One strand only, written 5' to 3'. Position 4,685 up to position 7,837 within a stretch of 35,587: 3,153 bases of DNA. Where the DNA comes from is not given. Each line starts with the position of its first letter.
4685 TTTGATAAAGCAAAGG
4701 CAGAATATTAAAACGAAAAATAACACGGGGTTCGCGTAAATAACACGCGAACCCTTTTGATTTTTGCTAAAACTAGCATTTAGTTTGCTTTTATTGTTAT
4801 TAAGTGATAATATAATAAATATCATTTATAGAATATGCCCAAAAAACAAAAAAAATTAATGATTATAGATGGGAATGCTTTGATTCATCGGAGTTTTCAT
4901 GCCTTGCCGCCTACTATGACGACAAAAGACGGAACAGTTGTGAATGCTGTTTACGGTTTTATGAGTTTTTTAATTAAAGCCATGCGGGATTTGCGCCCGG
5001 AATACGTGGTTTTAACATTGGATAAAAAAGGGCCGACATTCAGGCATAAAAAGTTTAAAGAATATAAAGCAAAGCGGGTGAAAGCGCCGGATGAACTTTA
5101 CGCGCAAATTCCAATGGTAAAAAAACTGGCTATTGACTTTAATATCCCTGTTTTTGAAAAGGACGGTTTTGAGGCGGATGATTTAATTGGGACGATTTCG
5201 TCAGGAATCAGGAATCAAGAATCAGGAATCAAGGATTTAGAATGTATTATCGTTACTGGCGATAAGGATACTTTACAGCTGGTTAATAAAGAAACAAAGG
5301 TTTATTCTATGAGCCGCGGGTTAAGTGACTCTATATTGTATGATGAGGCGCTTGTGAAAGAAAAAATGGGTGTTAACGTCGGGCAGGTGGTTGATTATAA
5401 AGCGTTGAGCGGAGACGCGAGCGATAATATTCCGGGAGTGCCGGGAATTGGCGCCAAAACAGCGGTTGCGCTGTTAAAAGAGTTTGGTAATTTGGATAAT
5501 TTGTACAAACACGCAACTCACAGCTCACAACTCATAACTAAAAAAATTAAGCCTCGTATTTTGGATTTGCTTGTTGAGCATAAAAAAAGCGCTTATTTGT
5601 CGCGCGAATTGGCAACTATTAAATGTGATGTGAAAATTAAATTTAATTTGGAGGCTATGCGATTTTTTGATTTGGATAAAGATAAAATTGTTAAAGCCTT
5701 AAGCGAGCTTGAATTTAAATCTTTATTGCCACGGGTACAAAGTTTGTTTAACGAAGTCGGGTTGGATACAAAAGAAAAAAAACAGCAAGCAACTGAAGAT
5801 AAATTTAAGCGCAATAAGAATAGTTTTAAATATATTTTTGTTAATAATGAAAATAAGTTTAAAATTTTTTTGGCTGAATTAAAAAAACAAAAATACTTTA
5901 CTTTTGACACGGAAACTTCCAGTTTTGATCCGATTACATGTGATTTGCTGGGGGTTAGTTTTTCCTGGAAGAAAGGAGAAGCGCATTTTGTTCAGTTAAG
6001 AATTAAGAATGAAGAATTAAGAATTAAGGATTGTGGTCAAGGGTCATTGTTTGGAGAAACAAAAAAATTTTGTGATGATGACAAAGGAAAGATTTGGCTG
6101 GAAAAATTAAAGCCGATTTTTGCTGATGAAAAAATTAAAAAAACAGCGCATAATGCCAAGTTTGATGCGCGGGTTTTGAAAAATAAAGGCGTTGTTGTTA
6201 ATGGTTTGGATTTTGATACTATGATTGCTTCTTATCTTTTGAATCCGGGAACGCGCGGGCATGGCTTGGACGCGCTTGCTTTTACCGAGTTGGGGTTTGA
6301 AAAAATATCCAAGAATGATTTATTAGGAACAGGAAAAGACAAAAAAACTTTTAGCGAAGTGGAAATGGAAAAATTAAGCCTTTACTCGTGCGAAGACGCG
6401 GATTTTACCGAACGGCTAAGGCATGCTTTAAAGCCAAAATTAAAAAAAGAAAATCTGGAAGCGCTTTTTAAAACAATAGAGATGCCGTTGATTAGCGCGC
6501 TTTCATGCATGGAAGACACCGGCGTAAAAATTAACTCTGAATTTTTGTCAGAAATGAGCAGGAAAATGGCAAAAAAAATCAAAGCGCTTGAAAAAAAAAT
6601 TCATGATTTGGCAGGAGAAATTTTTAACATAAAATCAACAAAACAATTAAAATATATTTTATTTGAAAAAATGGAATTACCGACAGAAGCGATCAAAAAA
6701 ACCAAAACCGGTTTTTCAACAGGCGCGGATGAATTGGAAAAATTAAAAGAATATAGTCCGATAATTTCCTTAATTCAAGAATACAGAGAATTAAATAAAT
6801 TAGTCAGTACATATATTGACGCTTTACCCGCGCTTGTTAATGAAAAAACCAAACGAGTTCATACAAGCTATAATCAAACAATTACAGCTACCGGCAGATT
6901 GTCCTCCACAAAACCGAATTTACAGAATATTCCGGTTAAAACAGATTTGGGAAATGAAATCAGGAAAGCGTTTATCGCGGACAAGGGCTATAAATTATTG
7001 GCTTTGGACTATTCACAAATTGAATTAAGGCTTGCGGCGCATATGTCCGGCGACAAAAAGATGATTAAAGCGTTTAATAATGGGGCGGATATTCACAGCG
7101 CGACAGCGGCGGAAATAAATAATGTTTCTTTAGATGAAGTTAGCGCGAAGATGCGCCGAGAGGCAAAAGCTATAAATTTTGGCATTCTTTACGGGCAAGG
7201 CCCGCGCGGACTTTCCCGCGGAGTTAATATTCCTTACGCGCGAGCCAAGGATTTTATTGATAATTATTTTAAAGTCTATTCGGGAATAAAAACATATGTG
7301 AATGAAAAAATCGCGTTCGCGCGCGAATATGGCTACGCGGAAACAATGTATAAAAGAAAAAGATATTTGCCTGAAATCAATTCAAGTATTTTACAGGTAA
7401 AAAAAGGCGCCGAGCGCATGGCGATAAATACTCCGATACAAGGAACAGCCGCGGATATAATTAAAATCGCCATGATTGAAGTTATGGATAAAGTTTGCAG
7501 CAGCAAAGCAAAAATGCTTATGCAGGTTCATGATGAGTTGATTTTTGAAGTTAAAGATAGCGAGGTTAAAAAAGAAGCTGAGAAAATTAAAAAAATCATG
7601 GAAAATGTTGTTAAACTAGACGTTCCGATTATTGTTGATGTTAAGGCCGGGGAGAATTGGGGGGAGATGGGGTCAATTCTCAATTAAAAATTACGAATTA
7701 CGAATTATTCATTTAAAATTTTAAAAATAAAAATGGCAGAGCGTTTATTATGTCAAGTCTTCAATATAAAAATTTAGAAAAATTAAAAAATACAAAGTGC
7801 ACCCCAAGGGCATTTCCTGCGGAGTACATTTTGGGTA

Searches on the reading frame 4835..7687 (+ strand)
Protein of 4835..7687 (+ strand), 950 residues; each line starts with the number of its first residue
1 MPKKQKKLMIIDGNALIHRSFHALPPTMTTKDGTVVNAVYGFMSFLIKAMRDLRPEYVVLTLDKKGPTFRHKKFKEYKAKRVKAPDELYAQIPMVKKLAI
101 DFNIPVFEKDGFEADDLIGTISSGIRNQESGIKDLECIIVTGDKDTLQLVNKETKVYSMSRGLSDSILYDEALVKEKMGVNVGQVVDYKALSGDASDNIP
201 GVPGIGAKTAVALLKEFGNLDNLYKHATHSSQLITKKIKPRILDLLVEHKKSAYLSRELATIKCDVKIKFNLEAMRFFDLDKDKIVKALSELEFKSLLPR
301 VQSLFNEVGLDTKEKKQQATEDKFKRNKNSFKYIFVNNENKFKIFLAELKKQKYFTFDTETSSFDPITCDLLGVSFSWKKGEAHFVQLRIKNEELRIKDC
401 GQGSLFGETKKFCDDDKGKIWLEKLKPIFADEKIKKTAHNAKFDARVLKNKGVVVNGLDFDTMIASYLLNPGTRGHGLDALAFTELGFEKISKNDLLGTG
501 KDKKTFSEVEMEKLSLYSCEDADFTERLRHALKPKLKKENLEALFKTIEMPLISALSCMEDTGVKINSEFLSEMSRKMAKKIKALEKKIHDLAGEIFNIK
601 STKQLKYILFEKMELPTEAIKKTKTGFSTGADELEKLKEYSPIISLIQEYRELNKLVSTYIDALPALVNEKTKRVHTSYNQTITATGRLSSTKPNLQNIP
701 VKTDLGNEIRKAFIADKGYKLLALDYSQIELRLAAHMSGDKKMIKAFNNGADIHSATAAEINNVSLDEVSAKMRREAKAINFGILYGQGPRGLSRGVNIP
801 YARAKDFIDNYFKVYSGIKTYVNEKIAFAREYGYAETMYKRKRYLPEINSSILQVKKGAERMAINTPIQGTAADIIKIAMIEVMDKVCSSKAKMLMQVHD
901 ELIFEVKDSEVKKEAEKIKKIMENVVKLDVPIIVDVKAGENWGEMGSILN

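Call 10: search_protein_families(library=pfam, proteins=[window:4835-7687:+])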
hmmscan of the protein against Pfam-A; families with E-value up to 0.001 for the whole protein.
window:4835-7687:+ (950 aa): 5 families
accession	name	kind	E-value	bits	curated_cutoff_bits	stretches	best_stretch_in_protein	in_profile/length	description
PF00476.26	DNA_pol_A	-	2.4e-155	517.6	34.3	1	569-944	2-381/381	DNA polymerase family A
PF02739.22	5_3_exonuc_N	-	7.8e-52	175.7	34.3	1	7-179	1-164/164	5'-3' exonuclease, N-terminal resolvase-like domain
PF01367.25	5_3_exonuc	-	9.4e-31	106.6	40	1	182-281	3-95/97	5'-3' exonuclease, C-terminal SAM fold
PF01612.26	DNA_pol_A_exo1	-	1.8e-28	100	23.6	1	333-536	1-172/173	3'-5' exonuclease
PF22619.2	DNA_polI_exo1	-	1.8e-10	41.2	27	1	420-502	35-117/140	DNA polymerase I, ribonuclease H-like domain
